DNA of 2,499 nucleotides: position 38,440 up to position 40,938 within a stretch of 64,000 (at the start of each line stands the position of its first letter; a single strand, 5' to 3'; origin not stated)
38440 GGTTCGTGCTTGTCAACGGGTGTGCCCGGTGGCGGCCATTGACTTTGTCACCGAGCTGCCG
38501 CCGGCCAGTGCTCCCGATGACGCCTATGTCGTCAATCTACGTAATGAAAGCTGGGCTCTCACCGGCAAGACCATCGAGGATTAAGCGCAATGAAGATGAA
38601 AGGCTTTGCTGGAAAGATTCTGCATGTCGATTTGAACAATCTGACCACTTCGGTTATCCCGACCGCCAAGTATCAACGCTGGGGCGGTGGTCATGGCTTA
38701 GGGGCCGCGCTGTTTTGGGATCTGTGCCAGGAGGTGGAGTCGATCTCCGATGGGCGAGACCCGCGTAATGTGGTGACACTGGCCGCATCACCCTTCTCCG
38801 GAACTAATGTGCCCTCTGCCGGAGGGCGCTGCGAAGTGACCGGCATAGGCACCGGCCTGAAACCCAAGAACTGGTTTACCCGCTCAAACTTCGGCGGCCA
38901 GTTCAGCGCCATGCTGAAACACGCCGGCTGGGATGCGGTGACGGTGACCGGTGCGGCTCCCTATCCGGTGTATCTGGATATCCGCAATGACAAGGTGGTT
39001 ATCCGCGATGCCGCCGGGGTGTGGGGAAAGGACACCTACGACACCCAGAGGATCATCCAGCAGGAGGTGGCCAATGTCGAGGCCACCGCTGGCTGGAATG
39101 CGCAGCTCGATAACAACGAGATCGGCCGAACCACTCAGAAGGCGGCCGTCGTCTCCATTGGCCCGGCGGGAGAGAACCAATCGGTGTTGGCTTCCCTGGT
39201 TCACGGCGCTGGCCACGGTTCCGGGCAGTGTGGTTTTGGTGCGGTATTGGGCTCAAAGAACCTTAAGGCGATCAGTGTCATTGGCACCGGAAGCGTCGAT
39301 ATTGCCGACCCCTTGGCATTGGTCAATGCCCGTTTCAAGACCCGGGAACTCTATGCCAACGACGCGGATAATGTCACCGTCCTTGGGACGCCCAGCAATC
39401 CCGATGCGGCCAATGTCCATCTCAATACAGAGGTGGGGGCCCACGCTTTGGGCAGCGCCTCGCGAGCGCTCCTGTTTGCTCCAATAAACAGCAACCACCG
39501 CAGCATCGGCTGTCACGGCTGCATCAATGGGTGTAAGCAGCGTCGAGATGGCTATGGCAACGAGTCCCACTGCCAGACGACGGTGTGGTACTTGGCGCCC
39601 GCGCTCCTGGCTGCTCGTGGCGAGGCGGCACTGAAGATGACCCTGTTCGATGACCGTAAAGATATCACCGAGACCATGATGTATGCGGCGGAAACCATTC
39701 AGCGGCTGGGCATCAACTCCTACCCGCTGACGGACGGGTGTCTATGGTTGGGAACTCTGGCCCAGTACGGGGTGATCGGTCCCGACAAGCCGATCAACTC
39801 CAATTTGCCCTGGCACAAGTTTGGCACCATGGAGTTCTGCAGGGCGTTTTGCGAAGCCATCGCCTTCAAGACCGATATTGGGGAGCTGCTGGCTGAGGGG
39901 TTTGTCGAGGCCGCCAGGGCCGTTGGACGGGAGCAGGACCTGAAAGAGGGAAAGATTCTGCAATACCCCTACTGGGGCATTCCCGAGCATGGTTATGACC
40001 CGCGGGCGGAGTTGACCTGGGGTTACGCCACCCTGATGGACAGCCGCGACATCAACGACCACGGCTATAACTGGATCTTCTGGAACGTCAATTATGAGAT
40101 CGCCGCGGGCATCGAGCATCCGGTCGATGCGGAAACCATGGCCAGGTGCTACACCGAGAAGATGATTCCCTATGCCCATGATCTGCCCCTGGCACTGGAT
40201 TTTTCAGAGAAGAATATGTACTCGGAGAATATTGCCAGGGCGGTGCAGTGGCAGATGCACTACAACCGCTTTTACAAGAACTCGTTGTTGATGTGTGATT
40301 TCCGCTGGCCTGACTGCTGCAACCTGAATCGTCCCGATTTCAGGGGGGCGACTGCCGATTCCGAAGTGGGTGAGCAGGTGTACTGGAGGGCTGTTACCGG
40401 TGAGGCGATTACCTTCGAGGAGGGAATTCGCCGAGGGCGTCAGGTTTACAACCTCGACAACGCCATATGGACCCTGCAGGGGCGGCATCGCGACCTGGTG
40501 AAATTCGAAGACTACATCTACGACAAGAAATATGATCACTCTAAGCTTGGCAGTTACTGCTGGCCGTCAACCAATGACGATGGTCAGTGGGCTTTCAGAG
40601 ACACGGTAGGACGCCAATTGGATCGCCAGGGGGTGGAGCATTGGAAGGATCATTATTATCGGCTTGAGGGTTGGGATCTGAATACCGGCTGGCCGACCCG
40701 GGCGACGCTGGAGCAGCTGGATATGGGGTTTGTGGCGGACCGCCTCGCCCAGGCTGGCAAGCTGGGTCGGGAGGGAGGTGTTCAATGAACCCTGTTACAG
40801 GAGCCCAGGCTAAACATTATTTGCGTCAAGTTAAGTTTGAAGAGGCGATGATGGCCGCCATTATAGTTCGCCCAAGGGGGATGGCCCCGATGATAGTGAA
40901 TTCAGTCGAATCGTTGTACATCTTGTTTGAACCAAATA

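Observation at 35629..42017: Membrane-anchored, probably periplasm-facing AOR-family respiratory module with its own LysR and outer-membrane barrel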

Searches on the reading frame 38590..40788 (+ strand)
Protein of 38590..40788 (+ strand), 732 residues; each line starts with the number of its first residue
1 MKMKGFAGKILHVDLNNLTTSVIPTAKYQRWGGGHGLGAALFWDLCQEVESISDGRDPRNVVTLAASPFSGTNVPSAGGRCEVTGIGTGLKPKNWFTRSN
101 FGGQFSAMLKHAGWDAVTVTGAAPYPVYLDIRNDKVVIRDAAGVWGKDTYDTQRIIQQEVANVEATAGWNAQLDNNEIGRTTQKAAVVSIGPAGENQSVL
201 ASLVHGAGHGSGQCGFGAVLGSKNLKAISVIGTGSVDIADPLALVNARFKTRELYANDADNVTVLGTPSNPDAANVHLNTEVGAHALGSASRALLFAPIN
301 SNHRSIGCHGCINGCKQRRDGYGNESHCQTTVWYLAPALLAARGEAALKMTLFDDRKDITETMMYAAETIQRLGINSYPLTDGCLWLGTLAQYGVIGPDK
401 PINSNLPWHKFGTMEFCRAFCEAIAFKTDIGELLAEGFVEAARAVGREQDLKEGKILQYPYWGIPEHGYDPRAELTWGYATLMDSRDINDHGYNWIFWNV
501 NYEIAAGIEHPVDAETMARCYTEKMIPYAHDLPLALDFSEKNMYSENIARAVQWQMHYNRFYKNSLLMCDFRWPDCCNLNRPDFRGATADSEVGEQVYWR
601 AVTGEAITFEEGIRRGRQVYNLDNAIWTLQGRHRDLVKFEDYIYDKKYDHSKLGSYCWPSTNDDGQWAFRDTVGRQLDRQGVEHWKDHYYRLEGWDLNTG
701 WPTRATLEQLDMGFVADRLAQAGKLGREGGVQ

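Call 3: search_protein_families(library=pfam, proteins=[window:38590-40788:+], max_evalue=0.01)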
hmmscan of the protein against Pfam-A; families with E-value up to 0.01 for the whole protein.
window:38590-40788:+ (732 aa): 2 families
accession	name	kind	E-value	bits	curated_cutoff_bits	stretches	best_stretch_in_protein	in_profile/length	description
PF02730.20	AFOR_N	-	7.4e-48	163.4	29.8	1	8-232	1-198/199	Aldehyde ferredoxin oxidoreductase, N-terminal domain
PF01314.23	AFOR_C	-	1.3e-25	90.9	27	1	302-711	64-384/385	Aldehyde ferredoxin oxidoreductase, domains 2 & 3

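Call 4: search_protein_families(library=ncbifam, proteins=[window:38590-40788:+], max_evalue=0.01)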
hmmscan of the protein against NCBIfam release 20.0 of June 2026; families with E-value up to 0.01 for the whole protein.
window:38590-40788:+ (732 aa): 1 family
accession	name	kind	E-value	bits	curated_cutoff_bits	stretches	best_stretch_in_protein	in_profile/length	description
NF007354.0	PRK09849.1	equivalog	2.1e-62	211.7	868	2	2-245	4-220/703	aldehyde ferredoxin oxidoreductase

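Call 5: find_homologous_proteins(query=window:38590-40788:+)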
Query window:38590-40788:+ (732 aa): 2622 proteins with E <= 0.001 among 8000 candidates; the best 120 are listed.
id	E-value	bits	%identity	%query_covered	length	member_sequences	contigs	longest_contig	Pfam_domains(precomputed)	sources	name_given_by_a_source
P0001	0.0e+0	1748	100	100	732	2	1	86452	PF02730.21,PF01314.24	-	-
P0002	0.0e+0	1313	74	99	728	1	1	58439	PF02730.21,PF01314.24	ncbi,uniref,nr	ncbi:aldehyde ferredoxin oxidoreductase [Shewanella abyssi]|uniref:aldehyde ferredoxin oxidoreductas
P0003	0.0e+0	1253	71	99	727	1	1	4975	PF02730.21,PF01314.24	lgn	-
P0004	0.0e+0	1253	72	99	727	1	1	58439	PF02730.21,PF01314.24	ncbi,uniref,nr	ncbi:aldehyde ferredoxin oxidoreductase [Shewanella abyssi]|uniref:aldehyde ferredoxin oxidoreductas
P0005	5.0e-287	972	57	99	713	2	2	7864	PF02730.21,PF01314.24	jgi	-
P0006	1.2e-286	971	59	99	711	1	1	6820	PF02730.21,PF01314.24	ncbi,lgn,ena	-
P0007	1.8e-286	970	58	99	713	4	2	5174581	PF02730.21,PF01314.24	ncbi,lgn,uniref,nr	ncbi:aldehyde ferredoxin oxidoreductase N-terminal domain-containing protein [Shewanella pealeana]|u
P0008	1.5e-274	931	56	99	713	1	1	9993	PF02730.21,PF01314.24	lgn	-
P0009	1.7e-242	825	52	98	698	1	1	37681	PF02730.21,PF01314.24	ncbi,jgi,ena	-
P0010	4.7e-241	820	53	99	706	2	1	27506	PF02730.21,PF01314.24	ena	-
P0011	5.7e-240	817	51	100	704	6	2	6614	PF02730.21,PF01314.24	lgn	-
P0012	2.1e-239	815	53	99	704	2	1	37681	PF02730.21,PF01314.24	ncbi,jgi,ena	-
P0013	4.6e-239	814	52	99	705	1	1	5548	PF02730.21,PF01314.24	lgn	-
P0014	8.8e-237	806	52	99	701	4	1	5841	PF02730.21,PF01314.24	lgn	-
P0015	3.7e-235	801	53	99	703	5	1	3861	PF02730.21,PF01314.24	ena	-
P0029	5.5e-225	767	48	99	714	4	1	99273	PF02730.21,PF01314.24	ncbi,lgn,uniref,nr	ncbi:aldehyde:ferredoxin oxidoreductase [Malonomonas rubra DSM 5091]|uniref:Aldehyde:ferredoxin oxid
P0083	1.5e-208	713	46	100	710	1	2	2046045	PF02730.21,PF01314.24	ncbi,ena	-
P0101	1.9e-199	683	49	99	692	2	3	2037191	PF02730.21,PF01314.24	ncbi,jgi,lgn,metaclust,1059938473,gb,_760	metaclust:\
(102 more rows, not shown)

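Call 6: search_solved_structures(query=window:38590-40788:+, max_evalue=0.001, show_alignments=1)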
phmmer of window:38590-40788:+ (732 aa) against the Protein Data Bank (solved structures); distinct sequences matched with E-value up to 0.001: 9.
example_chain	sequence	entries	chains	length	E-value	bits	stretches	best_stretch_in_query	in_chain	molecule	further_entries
1aor_A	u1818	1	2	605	2.3e-33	118.5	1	26-460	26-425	ALDEHYDE FERREDOXIN OXIDOREDUCTASE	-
9mqx_D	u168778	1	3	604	9e-31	109.9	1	3-269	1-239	Aldehyde:ferredoxin oxidoreductase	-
1b25_A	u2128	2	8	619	1.2e-30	109.5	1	3-244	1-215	PROTEIN (FORMALDEHYDE FERREDOXIN OXIDOREDUCTASE) | FORMALDEHYDE FERREDOXIN OXIDOREDUCTASE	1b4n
9g7j_A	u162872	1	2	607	5.4e-29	104.1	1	3-288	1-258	Aldehyde ferredoxin oxidoreductase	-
8c0z_A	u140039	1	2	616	1.5e-25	92.7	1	6-273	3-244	Aldehyde:ferredoxin oxidoreductase,tungsten-containing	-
4z3w_A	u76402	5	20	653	2.2e-25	92.1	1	8-244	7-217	Benzoyl-CoA reductase, putative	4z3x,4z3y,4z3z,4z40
6x6u_A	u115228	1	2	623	2.7e-21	78.6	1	5-236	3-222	Formaldehyde:ferredoxin oxidoreductase wor5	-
6x1o_A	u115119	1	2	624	2.7e-21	78.6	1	5-236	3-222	Formaldehyde:ferredoxin oxidoreductase wor5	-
9q1t_A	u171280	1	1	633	1.4e-15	59.7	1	4-231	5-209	Tungsten-dependent aldehyde oxidoreductase WOR83 from Haloferax volcanii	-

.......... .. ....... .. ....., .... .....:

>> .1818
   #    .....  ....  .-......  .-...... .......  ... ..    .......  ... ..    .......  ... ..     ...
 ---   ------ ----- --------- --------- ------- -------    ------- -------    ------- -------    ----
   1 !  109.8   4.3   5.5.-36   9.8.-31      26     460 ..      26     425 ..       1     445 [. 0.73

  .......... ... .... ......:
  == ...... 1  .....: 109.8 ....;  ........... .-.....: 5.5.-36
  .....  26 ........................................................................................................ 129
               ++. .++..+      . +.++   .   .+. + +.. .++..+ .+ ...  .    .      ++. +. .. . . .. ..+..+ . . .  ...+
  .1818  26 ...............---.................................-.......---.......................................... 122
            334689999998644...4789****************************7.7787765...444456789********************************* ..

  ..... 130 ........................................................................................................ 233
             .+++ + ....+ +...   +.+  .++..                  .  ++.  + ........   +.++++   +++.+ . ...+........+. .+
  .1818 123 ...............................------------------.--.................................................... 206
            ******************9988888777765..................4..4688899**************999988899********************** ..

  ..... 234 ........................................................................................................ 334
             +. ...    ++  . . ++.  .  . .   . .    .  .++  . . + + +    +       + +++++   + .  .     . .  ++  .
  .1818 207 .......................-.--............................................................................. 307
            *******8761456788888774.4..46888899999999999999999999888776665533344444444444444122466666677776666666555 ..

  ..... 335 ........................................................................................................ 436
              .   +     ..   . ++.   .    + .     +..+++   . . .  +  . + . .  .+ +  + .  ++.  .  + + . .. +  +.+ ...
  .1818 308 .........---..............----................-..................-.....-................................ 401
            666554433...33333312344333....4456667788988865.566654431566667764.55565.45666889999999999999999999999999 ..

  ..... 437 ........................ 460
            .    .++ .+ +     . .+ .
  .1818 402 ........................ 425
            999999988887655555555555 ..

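Call 18: find_encoding_contigs(protein=P0002, flank=10000, max_places=2)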
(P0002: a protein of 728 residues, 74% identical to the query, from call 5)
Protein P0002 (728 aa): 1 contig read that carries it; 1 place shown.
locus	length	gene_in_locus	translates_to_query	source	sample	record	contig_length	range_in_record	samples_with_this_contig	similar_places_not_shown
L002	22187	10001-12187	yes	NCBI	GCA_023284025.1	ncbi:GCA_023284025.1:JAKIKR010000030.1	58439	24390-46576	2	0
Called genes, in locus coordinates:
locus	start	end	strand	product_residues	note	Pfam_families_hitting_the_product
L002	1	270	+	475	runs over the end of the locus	PF00919:UPF0004, PF04055:Radical_SAM, PF01938:TRAM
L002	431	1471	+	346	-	PF02562:PhoH, PF13604:AAA_30, PF13245:AAA_19 (weak)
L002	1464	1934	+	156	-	PF02130:YbeY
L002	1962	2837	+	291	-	PF21917:NMB0537_N, PF00571:CBS, PF03471:CorC_HlyC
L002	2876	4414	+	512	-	PF20154:LNT_N, PF00795:CN_hydrolase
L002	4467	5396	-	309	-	PF00126:HTH_1 (weak), PF03466:LysR_substrate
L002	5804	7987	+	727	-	PF02730:AFOR_N, PF01314:AFOR_C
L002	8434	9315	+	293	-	PF01292:Ni_hydr_CYTB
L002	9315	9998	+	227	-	PF25160:LdpA_Fe-S-bd (faint), PF13237:Fer4_10, PF12838:Fer4_7 (weak), PF13187:Fer4_9 (weak), PF13247:Fer4_11, PF00037:Fer4 (weak), PF12797:Fer4_2 (weak), PF12837:Fer4_6 (weak), +1 more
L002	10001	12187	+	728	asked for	PF02730:AFOR_N, PF01314:AFOR_C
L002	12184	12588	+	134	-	-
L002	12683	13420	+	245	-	-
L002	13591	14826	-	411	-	PF12704:MacB_PCD, PF02687:FtsX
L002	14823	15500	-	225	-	PF13555:AAA_29 (faint), PF00005:ABC_tran, PF02463:SMC_N (weak), PF13304:AAA_21 (weak)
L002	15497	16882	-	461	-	PF25917:BSH_RND, PF25973:BSH_CzcB, PF25954:Beta-barrel_RND_2, PF25990:Beta-barrel_YknX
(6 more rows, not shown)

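Call 19: find_encoding_contigs(protein=P0007, flank=8000, max_places=2)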
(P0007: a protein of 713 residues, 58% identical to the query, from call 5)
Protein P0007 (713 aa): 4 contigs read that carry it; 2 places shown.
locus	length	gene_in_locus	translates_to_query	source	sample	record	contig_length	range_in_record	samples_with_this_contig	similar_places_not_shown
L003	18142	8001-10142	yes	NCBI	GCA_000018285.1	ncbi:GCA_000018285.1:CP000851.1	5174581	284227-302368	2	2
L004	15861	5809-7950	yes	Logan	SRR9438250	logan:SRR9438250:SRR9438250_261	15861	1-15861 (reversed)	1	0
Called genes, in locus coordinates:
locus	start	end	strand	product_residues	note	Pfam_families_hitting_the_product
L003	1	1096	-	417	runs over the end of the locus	-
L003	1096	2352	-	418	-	PF09818:ABC_ATPase (faint), PF00005:ABC_tran, PF13304:AAA_21 (faint), PF00571:CBS (faint)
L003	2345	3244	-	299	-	PF00528:BPD_transp_1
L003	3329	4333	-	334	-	PF04069:OpuAC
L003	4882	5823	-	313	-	PF03466:LysR_substrate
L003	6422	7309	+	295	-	PF01292:Ni_hydr_CYTB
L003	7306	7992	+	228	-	PF25160:LdpA_Fe-S-bd (faint), PF13237:Fer4_10, PF13247:Fer4_11 (weak), PF12838:Fer4_7 (weak), PF13187:Fer4_9 (weak), PF00037:Fer4 (weak), PF12797:Fer4_2 (weak), PF12837:Fer4_6 (weak), +2 more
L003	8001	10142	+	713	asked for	PF02730:AFOR_N, PF01314:AFOR_C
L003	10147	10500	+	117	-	-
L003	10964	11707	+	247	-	-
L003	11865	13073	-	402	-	PF05834:Lycopene_cycl (faint), PF07992:Pyr_redox_2, PF13454:NAD_binding_9 (faint), PF13738:Pyr_redox_3 (faint), PF00070:Pyr_redox (weak)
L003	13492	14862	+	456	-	PF00990:GGDEF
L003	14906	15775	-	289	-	PF00126:HTH_1, PF03466:LysR_substrate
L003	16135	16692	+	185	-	PF04828:GFA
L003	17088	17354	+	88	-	PF01258:zf-dskA_traR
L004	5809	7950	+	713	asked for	PF02730:AFOR_N, PF01314:AFOR_C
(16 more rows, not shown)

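Call 20: find_encoding_contigs(protein=P0029, flank=8000, max_places=2)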
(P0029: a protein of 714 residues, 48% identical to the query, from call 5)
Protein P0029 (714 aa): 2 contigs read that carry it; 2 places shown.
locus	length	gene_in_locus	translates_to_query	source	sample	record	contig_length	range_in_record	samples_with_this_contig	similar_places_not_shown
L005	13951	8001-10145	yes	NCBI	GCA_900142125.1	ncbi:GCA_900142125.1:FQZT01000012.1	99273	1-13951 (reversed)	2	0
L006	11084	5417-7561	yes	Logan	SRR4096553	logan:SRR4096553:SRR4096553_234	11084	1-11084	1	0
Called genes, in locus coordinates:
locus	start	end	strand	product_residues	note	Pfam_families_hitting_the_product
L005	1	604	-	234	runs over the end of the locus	PF02463:SMC_N (faint), PF00005:ABC_tran, PF13304:AAA_21 (faint)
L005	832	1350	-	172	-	PF13801:Metal_resist (weak), PF16231:DUF4890 (weak), PF07813:LTXXQ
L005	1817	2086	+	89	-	PF02604:PhdYeFM_antitox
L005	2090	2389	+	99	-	PF05016:ParE_toxin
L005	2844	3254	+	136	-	PF03724:META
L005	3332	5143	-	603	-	PF00924:MS_channel_2nd, PF21082:MS_channel_3rd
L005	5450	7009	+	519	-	PF13091:PLDc_2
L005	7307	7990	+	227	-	PF12838:Fer4_7 (faint), PF25160:LdpA_Fe-S-bd (faint), PF00037:Fer4 (faint), PF12797:Fer4_2 (faint), PF12837:Fer4_6 (faint), PF13237:Fer4_10 (faint), PF14697:Fer4_21 (faint), PF13247:Fer4_11, +1 more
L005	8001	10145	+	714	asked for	PF02730:AFOR_N, PF01314:AFOR_C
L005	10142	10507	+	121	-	-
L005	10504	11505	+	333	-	PF14522:Cytochrome_C7 (faint), PF14537:Cytochrom_c3_2 (faint)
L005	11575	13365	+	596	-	PF13372:Alginate_exp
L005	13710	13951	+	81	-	?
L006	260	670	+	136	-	PF03724:META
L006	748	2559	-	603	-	PF00924:MS_channel_2nd, PF21082:MS_channel_3rd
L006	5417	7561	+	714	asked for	PF02730:AFOR_N, PF01314:AFOR_C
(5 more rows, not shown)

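Call 22: find_encoding_contigs(protein=P0101, flank=8000, max_places=1)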
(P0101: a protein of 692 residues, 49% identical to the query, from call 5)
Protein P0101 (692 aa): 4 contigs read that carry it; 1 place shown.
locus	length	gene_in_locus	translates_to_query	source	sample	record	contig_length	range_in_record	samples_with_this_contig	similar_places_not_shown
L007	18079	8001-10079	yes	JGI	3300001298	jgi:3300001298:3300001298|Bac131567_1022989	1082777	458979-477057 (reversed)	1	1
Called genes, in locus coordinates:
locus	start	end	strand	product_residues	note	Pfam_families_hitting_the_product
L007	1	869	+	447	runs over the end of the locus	PF00481:PP2C (weak), PF13672:PP2C_2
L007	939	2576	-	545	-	PF03793:PASTA, PF25174:Beta-prop_THOC3 (faint), PF03793:PASTA, PF21783:YNCE, PF22494:choice_anch_I (faint), PF23414:Beta-prop_EML_2 (faint), PF02239:Cytochrom_D1, PF10282:Lactonase (weak)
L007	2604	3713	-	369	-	PF04389:Peptidase_M28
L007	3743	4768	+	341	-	PF01520:Amidase_3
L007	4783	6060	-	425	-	-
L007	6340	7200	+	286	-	PF01292:Ni_hydr_CYTB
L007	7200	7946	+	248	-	PF25160:LdpA_Fe-S-bd (faint), PF12797:Fer4_2 (faint), PF12837:Fer4_6 (faint), PF14697:Fer4_21 (faint), PF12838:Fer4_7, PF13237:Fer4_10 (weak), PF13247:Fer4_11, PF00037:Fer4 (weak), +2 more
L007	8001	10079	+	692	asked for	PF02730:AFOR_N, PF01314:AFOR_C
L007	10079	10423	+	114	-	-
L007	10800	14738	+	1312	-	PF13229:Beta_helix (weak), PF17803:Cadherin_4, PF17892:Cadherin_5, PF17963:Big_9, PF05345:He_PIG, PF05345:He_PIG, PF05345:He_PIG, PF05345:He_PIG, +9 more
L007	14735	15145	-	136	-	PF12730:ABC2_membrane_4 (weak), PF12698:ABC2_membrane_3 (weak), PF12679:ABC2_membrane_2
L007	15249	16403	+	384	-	PF00155:Aminotran_1_2, PF01041:DegT_DnrJ_EryC1 (weak)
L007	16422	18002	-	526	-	PF00496:SBP_bac_5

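Call 23: find_encoding_contigs(protein=P0083, flank=8000, max_places=1)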
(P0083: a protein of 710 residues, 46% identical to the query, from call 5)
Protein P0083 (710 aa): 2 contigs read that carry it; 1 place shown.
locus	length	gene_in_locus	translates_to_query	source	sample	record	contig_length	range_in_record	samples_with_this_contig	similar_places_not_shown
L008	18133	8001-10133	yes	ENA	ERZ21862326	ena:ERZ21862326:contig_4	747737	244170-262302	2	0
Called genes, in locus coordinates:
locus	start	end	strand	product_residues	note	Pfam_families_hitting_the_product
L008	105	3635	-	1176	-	PF01855:POR_N, PF17147:PFOR_II, PF01558:POR, PF10371:EKR, PF12837:Fer4_6 (weak), PF13237:Fer4_10, PF22338:Pyruv_OxRed_insertion, PF02775:TPP_enzyme_C, +5 more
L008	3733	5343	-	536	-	PF05681:Fumerase, PF05683:Fumerase_C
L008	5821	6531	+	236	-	-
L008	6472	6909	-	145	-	PF01610:DDE_Tnp_ISL3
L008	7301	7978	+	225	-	PF25160:LdpA_Fe-S-bd (faint), PF12797:Fer4_2 (faint), PF12837:Fer4_6 (faint), PF13247:Fer4_11, PF12838:Fer4_7 (weak), PF14697:Fer4_21 (weak), PF00037:Fer4 (weak), PF13237:Fer4_10 (weak), +4 more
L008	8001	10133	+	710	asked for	PF02730:AFOR_N, PF01314:AFOR_C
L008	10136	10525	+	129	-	-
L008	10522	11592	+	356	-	PF14522:Cytochrome_C7 (faint), PF14537:Cytochrom_c3_2 (faint)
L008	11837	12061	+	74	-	-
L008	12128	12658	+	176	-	PF09719:C_GCAxxG_C_C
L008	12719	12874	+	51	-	-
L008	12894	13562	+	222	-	PF09864:MliC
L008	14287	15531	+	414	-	PF07044:DUF1329, PF17131:TP_0789-like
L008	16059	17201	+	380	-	PF02405:MlaE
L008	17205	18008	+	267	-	PF00005:ABC_tran, PF13304:AAA_21 (faint)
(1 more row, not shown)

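Call 53: list_cluster_members(proteins=[P0007, P0029, P0002, P0004])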
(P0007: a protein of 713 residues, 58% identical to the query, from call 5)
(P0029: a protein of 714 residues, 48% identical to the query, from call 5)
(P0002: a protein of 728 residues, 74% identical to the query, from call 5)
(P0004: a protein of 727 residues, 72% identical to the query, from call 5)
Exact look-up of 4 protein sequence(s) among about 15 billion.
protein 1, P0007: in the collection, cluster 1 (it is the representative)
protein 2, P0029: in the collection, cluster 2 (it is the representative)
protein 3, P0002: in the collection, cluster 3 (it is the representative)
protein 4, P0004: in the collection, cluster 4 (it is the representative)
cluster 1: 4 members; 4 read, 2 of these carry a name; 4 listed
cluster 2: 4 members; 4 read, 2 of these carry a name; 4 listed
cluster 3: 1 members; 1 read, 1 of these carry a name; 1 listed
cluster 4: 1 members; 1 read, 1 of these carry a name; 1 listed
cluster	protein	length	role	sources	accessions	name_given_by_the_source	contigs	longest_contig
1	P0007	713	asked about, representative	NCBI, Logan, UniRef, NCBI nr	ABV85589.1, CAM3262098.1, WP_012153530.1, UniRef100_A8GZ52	aldehyde ferredoxin oxidoreductase N-terminal domain-containing protein [Shewanella ... | Aldehyde ferredoxin oxidoreductase n=1 Tax=Shewanella pealeana (strain ATCC 700345 / ...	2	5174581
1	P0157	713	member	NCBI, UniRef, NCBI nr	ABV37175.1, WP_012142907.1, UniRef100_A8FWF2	Aldehyde ferredoxin oxidoreductase [Shewanella sediminis HAW-EB3] | Aldehyde ferredoxin oxidoreductase n=1 Tax=Shewanella sediminis (strain HAW-EB3) ... | aldehyde ferredoxin oxidoreductase N-terminal domain-containing protein [Shewanella ...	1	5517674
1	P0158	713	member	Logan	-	-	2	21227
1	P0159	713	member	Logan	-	-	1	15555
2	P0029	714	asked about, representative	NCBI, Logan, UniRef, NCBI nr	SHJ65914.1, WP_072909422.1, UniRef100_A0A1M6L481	aldehyde:ferredoxin oxidoreductase [Malonomonas rubra DSM 5091] | Aldehyde:ferredoxin oxidoreductase n=1 Tax=Malonomonas rubra DSM 5091 TaxID=1122189 ... | aldehyde ferredoxin oxidoreductase N-terminal domain-containing protein [Malonomonas ...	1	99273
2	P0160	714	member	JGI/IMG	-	aldehyde:ferredoxin oxidoreductase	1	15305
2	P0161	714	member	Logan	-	-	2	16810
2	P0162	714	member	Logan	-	-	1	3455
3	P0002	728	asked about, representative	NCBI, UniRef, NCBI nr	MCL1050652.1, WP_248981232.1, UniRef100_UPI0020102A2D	aldehyde ferredoxin oxidoreductase [Shewanella abyssi] | aldehyde ferredoxin oxidoreductase N-terminal domain-containing protein n=1 ... | aldehyde ferredoxin oxidoreductase N-terminal domain-containing protein [Shewanella ...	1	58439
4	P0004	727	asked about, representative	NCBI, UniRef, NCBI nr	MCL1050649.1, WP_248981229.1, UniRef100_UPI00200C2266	aldehyde ferredoxin oxidoreductase [Shewanella abyssi] | aldehyde ferredoxin oxidoreductase N-terminal domain-containing protein n=1 ... | aldehyde ferredoxin oxidoreductase N-terminal domain-containing protein [Shewanella ...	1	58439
